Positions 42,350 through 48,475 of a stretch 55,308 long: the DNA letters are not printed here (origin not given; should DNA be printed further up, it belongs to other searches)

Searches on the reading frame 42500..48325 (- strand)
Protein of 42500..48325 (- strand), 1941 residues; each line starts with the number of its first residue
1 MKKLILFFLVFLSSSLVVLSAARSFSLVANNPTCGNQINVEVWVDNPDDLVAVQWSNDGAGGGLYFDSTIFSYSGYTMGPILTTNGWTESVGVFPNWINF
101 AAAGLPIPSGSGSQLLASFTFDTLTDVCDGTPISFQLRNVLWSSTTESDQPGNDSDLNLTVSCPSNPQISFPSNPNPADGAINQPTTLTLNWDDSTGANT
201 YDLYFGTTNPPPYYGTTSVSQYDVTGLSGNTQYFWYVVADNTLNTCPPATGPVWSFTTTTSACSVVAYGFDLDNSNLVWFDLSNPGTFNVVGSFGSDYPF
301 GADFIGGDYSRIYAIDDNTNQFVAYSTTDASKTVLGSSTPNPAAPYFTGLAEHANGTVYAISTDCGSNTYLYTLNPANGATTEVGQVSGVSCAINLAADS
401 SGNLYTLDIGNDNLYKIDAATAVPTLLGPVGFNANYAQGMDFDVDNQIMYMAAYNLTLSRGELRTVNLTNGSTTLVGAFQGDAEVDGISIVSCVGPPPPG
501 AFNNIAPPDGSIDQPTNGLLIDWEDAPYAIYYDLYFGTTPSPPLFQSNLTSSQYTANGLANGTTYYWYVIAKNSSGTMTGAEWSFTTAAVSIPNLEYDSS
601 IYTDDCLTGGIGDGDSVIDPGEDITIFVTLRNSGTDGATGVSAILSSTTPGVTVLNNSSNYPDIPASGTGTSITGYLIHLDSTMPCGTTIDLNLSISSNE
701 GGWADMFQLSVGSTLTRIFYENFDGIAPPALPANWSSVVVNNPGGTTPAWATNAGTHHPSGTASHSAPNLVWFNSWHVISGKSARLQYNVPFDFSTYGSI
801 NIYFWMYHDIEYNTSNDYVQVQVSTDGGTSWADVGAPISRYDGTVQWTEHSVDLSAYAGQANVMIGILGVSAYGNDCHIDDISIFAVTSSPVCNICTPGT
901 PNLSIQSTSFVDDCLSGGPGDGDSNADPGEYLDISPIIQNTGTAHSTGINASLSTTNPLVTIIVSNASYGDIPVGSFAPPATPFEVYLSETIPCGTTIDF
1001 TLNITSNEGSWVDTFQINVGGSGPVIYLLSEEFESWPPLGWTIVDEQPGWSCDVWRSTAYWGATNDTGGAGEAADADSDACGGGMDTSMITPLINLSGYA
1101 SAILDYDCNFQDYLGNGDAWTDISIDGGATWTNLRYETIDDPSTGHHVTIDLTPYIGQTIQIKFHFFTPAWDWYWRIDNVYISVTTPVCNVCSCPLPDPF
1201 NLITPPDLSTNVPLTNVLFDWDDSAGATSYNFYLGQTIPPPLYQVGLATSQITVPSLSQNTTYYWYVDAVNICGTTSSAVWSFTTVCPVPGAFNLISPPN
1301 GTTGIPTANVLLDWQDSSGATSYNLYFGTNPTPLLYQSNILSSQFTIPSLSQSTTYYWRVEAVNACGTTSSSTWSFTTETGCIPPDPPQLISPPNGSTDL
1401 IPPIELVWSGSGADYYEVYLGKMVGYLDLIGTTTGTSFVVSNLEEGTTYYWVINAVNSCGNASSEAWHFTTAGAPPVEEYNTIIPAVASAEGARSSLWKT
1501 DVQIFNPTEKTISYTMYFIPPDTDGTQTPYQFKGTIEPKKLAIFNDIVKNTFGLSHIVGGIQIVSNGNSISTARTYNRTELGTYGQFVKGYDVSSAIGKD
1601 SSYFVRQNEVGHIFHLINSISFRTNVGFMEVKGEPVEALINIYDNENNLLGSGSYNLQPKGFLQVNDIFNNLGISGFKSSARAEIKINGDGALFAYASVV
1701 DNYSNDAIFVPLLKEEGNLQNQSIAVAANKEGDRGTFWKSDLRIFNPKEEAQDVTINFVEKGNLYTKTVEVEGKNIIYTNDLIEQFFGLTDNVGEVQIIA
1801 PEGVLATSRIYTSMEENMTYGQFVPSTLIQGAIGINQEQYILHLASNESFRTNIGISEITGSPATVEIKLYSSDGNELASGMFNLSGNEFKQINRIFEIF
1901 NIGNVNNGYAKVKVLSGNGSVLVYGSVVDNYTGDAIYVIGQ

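Call 22: search_protein_families(library=pfam, proteins=[window:42500-48325:-], max_evalue=0.001)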
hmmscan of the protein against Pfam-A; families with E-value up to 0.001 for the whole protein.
window:42500-48325:- (1941 aa): 11 families
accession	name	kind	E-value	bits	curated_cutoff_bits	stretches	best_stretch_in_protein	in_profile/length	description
PF00041.27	fn3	-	1.5e-12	48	25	0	1308-1376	14-82/84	Fibronectin type III domain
PF25059.1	FN3_DSCAM-DSCAML_C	-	5.7e-10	39.8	39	0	1336-1380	38-81/89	DSCAM/DSCAML C-terminal Fn3-like domain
PF14339.12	DUF4394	-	1.4e-08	34.8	29.6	1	395-488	134-229/230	Domain of unknown function (DUF4394)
PF24489.1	Ig_J_second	-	5.5e-08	33.2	27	0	1255-1276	63-84/105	Tip attachment protein J second Ig-like domain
PF16656.11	Pur_ac_phosph_N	-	2.6e-07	31.6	30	0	1432-1471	57-93/93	Purple acid Phosphatase, N-terminal domain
PF21471.3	Reelin_subrepeat-B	-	3.6e-07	30.4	27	0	1122-1183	63-127/127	Reelin subrepeat B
PF19081.6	Ig_7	-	4.8e-06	27.2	27.3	0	1309-1371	17-75/84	Ig-like domain CHU_C associated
PF21910.2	GH85_C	-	9.9e-06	26.4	27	0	1406-1444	21-60/95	GH85 endohexosaminidases, C-terminal domain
PF20773.4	InhA-like_MAM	-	2.5e-05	24.3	26.9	0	1082-1169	46-147/191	Immune inhibitor A-like, MAM domain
PF17964.7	Big_10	-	0.00027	21.7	22.9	0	555-611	45-98/164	Bacterial Ig domain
PF10179.15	NDNF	-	0.00093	19.7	27.3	0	1432-1464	85-117/127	Neuron-derived neurotrophic factor, first Fn(III) domain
